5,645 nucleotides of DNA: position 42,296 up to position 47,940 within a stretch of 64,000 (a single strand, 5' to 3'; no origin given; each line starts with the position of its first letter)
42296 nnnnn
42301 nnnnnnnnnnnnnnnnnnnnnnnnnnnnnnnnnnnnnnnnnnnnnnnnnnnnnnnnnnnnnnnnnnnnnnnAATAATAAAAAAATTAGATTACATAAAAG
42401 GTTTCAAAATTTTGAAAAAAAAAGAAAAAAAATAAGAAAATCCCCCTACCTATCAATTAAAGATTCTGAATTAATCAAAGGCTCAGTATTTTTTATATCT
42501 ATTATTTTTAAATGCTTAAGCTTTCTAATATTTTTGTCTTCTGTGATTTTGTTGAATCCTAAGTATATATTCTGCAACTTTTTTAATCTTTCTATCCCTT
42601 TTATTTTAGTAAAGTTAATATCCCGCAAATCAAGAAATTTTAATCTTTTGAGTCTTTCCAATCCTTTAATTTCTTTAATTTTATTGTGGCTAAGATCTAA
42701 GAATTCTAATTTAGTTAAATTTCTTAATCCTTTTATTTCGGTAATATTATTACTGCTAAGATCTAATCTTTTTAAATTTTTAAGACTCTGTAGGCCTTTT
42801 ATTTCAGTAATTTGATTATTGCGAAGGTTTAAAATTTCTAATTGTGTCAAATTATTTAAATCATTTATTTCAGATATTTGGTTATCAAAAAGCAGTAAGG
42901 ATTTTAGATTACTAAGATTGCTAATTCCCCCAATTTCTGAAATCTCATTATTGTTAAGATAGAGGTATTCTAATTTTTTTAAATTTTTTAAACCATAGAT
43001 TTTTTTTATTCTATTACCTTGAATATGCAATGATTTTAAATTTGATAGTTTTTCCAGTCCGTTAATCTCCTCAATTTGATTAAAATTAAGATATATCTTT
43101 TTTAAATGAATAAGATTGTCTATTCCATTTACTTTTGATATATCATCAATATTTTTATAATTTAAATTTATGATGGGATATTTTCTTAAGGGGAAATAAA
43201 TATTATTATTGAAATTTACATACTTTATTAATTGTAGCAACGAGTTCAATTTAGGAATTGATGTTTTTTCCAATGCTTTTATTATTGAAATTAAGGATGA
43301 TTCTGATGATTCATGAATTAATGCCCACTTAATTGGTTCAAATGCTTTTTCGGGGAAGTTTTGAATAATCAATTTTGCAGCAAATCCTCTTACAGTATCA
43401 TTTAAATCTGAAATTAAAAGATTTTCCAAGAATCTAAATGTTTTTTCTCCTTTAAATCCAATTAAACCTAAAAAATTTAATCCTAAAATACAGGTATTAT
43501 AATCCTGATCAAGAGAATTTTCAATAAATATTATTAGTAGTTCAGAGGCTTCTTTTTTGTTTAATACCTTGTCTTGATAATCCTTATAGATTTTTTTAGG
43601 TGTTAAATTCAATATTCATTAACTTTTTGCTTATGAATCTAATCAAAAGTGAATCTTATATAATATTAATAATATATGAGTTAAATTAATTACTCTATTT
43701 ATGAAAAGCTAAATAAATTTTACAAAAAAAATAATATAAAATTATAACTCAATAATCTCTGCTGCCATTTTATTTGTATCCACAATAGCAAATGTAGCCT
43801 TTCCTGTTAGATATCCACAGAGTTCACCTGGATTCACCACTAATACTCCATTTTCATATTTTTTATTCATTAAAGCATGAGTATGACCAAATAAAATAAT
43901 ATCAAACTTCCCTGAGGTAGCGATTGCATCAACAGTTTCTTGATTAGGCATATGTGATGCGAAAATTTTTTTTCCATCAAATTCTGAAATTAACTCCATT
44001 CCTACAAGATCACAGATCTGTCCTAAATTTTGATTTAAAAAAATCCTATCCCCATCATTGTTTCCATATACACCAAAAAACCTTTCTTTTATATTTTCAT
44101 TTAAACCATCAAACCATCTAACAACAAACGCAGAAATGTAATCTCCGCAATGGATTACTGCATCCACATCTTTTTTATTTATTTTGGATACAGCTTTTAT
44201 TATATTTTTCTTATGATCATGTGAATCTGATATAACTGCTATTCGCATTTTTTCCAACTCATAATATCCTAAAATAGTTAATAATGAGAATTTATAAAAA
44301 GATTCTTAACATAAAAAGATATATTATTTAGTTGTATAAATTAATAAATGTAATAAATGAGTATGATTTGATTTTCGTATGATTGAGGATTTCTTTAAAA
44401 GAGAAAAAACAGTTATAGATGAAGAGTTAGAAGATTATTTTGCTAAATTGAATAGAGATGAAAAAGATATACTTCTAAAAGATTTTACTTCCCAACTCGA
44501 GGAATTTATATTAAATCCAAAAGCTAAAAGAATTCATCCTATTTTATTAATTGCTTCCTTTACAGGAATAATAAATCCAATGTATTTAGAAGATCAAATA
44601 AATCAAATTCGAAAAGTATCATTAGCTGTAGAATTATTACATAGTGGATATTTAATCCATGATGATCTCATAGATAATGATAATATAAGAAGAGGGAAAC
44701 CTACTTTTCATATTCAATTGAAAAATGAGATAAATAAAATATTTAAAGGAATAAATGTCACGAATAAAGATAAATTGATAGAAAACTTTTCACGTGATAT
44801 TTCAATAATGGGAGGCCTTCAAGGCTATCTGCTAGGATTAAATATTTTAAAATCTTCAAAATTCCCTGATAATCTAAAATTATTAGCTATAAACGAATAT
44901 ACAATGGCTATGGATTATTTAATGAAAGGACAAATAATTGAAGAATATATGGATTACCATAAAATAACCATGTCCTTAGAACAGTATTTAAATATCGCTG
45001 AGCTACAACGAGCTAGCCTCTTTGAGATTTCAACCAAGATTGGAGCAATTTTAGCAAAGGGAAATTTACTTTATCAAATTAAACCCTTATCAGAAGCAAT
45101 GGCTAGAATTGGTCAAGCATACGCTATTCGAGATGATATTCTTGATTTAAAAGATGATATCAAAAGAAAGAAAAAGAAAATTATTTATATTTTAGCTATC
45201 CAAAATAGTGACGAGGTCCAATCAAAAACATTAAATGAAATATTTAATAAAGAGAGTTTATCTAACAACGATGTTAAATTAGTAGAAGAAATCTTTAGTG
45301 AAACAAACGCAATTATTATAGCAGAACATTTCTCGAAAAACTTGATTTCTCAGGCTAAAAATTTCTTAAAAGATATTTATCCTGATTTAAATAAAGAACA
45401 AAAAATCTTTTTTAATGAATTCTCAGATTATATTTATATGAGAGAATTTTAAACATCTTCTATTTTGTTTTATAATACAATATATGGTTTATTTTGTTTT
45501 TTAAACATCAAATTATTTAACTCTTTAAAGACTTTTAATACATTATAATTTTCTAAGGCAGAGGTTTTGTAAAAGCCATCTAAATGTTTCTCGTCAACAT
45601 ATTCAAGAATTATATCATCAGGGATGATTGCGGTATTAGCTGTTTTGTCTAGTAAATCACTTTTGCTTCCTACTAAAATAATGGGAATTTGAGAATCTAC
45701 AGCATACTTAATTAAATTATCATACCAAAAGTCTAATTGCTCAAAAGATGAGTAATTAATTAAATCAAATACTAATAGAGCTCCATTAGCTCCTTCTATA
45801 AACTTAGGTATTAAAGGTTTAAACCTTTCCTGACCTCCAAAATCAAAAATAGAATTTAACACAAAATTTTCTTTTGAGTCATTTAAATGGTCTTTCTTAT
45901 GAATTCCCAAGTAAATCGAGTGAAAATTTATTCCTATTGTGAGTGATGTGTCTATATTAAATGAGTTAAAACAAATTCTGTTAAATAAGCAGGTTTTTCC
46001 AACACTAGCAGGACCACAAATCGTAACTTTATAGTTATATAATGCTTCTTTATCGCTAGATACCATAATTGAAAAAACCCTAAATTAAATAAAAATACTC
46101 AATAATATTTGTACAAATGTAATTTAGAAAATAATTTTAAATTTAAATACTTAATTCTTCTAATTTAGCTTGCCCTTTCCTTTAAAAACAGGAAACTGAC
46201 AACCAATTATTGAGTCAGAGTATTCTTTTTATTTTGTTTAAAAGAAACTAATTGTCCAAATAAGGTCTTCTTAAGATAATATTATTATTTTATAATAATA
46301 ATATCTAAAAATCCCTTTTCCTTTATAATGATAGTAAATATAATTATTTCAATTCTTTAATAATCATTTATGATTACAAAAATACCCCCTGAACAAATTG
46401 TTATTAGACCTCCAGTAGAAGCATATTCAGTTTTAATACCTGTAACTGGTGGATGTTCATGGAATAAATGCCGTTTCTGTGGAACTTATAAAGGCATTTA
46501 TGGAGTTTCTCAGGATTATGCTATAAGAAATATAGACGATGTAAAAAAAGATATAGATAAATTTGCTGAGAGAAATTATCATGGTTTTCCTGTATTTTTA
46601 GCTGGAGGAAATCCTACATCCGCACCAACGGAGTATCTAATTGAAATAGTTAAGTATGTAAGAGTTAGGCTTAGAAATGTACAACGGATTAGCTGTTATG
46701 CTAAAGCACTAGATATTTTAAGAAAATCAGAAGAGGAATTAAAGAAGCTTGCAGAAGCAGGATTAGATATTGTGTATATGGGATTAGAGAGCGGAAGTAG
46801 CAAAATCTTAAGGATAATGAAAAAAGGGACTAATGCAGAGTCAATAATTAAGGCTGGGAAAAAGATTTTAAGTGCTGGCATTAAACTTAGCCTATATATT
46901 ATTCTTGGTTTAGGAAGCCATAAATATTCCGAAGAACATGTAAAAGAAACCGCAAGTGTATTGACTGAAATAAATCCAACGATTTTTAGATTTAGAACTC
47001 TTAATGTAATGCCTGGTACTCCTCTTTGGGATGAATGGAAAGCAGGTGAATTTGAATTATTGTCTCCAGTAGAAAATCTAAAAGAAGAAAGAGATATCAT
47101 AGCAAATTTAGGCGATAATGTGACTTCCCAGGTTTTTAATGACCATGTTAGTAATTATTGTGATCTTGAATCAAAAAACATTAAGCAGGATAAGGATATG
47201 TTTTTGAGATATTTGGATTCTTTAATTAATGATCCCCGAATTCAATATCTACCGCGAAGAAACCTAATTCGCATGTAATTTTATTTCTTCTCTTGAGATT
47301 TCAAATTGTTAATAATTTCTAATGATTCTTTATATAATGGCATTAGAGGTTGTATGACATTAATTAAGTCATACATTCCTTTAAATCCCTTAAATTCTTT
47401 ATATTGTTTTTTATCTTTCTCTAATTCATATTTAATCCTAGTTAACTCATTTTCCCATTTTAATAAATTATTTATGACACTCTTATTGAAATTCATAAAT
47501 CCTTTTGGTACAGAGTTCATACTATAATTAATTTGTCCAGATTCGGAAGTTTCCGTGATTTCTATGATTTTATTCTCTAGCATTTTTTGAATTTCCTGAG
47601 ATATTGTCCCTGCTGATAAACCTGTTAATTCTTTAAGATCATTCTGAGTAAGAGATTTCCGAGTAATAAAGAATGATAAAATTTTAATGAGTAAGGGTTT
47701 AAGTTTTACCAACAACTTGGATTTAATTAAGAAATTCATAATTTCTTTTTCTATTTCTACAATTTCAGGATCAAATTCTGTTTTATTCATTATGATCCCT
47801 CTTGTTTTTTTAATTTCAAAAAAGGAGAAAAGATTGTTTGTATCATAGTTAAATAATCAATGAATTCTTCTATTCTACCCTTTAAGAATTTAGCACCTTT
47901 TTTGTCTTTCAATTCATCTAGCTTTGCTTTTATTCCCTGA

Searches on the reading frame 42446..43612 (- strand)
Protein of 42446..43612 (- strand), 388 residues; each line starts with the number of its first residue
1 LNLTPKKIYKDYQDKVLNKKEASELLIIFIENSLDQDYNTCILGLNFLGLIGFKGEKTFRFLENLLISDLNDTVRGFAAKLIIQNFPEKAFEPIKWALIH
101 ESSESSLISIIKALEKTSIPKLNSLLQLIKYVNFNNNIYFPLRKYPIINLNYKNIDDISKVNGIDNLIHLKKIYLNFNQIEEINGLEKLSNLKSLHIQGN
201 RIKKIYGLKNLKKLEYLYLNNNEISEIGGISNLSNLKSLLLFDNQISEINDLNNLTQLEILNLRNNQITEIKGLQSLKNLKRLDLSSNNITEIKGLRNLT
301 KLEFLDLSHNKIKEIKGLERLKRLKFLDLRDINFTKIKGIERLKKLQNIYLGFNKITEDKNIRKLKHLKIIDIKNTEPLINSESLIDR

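Call 55: search_protein_families(library=pfam, proteins=[window:42446-43612:-], max_evalue=0.01)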
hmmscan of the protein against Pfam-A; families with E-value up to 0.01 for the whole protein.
window:42446-43612:- (388 aa): 9 families
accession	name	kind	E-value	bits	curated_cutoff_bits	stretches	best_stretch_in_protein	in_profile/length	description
PF12799.13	LRR_4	-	1.1e-37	127.6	27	6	278-319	1-43/44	Leucine Rich repeats (2 copies)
PF13855.12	LRR_8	-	4.6e-21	74.8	27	4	253-290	22-61/61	Leucine rich repeat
PF23598.1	LRR_14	-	1.1e-13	51.1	40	2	149-283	28-169/353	Leucine-rich repeat region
PF23952.1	LRR_EndoS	-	2.2e-10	41.2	27.9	0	305-376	28-92/116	Endo-beta-N-acetylglucosaminidase EndoS LRR domain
PF14580.12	LRR_9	-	2.6e-10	40.6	30.5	4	195-269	47-126/175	Leucine-rich repeat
PF00560.39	LRR_1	-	6.3e-09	34.7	20.6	0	279-294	1-18/23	Leucine Rich Repeat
PF13516.12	LRR_6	-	7.4e-05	23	23.4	0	278-291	3-16/24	Leucine Rich repeat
PF24048.1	LRR_NXF1-5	-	0.0035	17.4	30.5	1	278-329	54-109/142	NXF1/2/3/5 leucine-rich repeat domain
PF16186.11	Arm_3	-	0.0073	16.3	28.8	0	178-193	5-20/53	Atypical Arm repeat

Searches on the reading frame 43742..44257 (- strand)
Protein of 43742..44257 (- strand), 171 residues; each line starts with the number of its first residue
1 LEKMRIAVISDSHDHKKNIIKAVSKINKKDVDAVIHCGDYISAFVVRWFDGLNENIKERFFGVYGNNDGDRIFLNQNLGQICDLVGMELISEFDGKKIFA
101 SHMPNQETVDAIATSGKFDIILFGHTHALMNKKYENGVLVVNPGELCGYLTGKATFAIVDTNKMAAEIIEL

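Call 55: search_protein_families(library=pfam, proteins=[window:43742-44257:-], max_evalue=0.01)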
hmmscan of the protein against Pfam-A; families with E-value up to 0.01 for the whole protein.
window:43742-44257:- (171 aa): 3 families
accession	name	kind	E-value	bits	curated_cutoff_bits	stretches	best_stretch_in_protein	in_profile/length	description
PF12850.12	Metallophos_2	-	1.5e-30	106.7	27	1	4-163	1-153/154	Calcineurin-like phosphoesterase superfamily domain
PF00149.33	Metallophos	-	6.7e-15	56.5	21.5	1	4-128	1-190/191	Calcineurin-like phosphoesterase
PF14582.11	Metallophos_3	-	4.2e-05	23.5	28.2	0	105-164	198-252/259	Metallophosphoesterase, calcineurin superfamily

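Call 74: search_protein_families(library=ncbifam, proteins=[window:43742-44257:-], max_evalue=0.0001)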
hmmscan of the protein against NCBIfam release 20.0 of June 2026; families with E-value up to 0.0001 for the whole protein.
window:43742-44257:- (171 aa): 2 families
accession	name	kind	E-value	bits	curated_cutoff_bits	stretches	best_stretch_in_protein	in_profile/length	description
TIGR00040.1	yfcE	subfamily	1.1e-29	103.5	56.25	1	4-166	1-155/158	YfcE family phosphodiesterase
NF006988.0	PRK09453.1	equivalog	6.3e-12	45.7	117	1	90-164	92-165/183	phosphodiesterase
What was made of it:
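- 43742..44257 (-): YfcE-family phosphodiesterase with intact catalytic motifs; a loosely associated neighbour. TIGR00040 103.5 bits against a cut-off of 56.25 (call 74).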

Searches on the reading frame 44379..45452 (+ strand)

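Call 55: search_protein_families(library=pfam, proteins=[window:44379-45452:+], max_evalue=0.01)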
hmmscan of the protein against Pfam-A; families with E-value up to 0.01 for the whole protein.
window:44379-45452:+ (357 aa): 1 family
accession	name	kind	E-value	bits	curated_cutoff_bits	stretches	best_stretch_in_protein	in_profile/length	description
PF00348.22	polyprenyl_synt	-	8.3e-33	114.1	27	1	42-302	9-247/251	Polyprenyl synthetase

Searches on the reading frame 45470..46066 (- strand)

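Call 55: search_protein_families(library=pfam, proteins=[window:45470-46066:-], max_evalue=0.01)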
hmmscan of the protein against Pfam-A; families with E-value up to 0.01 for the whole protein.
window:45470-46066:- (198 aa): 6 families
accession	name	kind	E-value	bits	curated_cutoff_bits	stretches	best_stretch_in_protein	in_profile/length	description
PF00071.28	Ras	-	2.9e-28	98.9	21.6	1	13-186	1-159/162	Ras family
PF08477.19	Roc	-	1.1e-23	84.2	27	1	13-137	1-119/119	Ras of Complex, Roc, domain of DAPkinase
PF00025.27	Arf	-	5.9e-07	29.6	22.3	1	11-184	14-171/174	ADP-ribosylation factor family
PF00009.33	GTP_EFTU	-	6.4e-05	23.1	26.5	1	14-186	6-185/188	Elongation factor Tu GTP binding domain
PF03029.23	ATP_bind_1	-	0.00071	19.9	27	0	42-181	68-211/240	Conserved hypothetical ATP binding protein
PF13173.12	AAA_14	-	0.0035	17.8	27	0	14-145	5-109/129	AAA domain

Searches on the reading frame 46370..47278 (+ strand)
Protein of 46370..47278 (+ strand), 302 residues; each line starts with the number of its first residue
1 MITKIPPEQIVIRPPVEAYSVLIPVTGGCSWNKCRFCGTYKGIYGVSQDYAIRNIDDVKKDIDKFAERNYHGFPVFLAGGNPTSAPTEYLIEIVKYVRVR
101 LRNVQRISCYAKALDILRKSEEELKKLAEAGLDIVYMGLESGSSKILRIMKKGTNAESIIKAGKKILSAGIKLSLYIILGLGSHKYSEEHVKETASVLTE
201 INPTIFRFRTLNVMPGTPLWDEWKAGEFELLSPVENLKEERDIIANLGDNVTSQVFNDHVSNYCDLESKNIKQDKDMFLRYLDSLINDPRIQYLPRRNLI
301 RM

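Call 55: search_protein_families(library=pfam, proteins=[window:46370-47278:+], max_evalue=0.01)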
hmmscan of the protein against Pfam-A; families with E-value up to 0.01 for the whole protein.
window:46370-47278:+ (302 aa): 1 family
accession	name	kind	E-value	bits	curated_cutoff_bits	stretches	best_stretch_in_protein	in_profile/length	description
PF04055.27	Radical_SAM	-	9.9e-23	81.6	29.5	1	23-194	1-162/166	Radical SAM superfamily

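Call 74: search_protein_families(library=ncbifam, proteins=[window:46370-47278:+], max_evalue=0.0001)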
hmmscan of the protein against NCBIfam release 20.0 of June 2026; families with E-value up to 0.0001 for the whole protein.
window:46370-47278:+ (302 aa): 21 families
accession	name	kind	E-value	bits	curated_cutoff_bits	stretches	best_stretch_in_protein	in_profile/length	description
TIGR04479.1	bcpD_PhpK_rSAM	subfamily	1.9e-12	46.3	600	1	28-223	249-431/504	PhpK family radical SAM P-methyltransferase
TIGR03471.1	HpnJ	equivalog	2.3e-12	46.6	577.6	1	26-226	203-390/472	hopanoid biosynthesis associated radical SAM protein HpnJ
TIGR01212.1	TIGR01212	equivalog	3e-12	46.3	180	1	33-252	39-256/302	tRNA modification radical SAM protein MnmL/YtqA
TIGR04072.2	rSAM_ladder_B12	equivalog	2.2e-11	43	360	1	28-221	188-370/443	lipid biosynthesis B12-binding/radical SAM protein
TIGR04013.1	B12_SAM_MJ_1487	hypoth_equivalog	8.4e-10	38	251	1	135-222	269-356/382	TIGR04013 family B12-binding domain/radical SAM domain-containing protein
TIGR00433.2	bioB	equivalog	1.4e-09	37.7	225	1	25-231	47-241/307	biotin synthase BioB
TIGR00539.1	hemN_rel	equivalog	1.7e-09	37.2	205.4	1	32-220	12-198/361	radical SAM family heme chaperone HemW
TIGR04014.1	B12_SAM_MJ_0865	equivalog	7.1e-09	34.9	360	1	21-221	161-356/434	methyl-coenzyme M reductase glutamine C-methyltransferase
NF006308.0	PRK08508.1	equivalog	6.6e-08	32.1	377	1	27-204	15-181/279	biotin synthase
TIGR02026.1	BchE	equivalog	1.4e-07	30.8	481.35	1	18-222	192-386/497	magnesium-protoporphyrin IX monomethyl ester anaerobic oxidative cyclase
TIGR03994.1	rSAM_HemZ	equivalog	3.5e-06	26.4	321.4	0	32-214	96-279/401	coproporphyrinogen dehydrogenase HemZ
TIGR00538.1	hemN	equivalog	3.6e-06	26.1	324.95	1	32-248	61-276/454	oxygen-independent coproporphyrinogen III oxidase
TIGR04107.1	rSAM_HutW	equivalog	5.4e-06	25.5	400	1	32-234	51-253/419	heme anaerobic degradation radical SAM methyltransferase ChuW/HutW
TIGR03975.1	rSAM_ocin_1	subfamily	6.6e-06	24.9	281.85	1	120-180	351-411/606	RiPP maturation radical SAM C-methyltransferase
TIGR01210.1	TIGR01210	equivalog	1.2e-05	24.7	212.15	1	20-179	16-177/313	archaeosine biosynthesis radical SAM protein RaSEA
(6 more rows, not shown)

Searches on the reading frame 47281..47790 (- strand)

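Call 60: search_protein_families(library=pfam, proteins=[window:47281-47790:-], max_evalue=0.001)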
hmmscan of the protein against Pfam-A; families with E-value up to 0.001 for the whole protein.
window:47281-47790:- (169 aa): 2 families
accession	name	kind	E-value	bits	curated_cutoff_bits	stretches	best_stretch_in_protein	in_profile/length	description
PF12802.13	MarR_2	-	7.1e-05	23.3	27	1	40-83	13-57/61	MarR family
PF13601.12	HTH_34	-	0.00011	22.7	27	1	36-104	4-72/80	Winged helix DNA-binding domain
